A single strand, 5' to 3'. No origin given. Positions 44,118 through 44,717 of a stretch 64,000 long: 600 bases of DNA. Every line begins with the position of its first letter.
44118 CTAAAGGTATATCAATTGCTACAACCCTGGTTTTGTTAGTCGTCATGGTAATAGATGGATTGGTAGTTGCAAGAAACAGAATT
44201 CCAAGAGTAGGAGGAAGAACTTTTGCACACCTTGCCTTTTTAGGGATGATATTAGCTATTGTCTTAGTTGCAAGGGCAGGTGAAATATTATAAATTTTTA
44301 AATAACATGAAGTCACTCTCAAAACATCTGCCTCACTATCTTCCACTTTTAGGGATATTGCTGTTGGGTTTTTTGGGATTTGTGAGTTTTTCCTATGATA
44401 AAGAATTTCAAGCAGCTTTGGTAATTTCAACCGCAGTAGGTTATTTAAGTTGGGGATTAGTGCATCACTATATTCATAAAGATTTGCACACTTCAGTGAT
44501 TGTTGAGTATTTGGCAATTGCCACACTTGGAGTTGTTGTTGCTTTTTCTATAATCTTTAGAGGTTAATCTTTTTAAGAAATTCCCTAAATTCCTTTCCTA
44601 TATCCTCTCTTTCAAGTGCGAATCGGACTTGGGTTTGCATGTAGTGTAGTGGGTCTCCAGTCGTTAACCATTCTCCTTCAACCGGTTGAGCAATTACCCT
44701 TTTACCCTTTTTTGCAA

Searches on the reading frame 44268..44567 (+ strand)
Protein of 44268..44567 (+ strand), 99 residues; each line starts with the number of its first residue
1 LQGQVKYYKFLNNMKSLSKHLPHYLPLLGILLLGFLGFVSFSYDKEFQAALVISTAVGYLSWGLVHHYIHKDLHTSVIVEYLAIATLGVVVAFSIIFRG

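Call 69: search_protein_families(library=pfam, proteins=[window:44268-44567:+], max_evalue=0.001)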
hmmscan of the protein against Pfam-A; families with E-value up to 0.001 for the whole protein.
window:44268-44567:+ (99 aa): 1 family
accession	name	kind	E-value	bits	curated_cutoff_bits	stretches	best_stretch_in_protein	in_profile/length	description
PF18900.5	DUF5656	-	9.8e-05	22.2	23.3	1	57-92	204-239/242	Protein of unknown function (DUF5656)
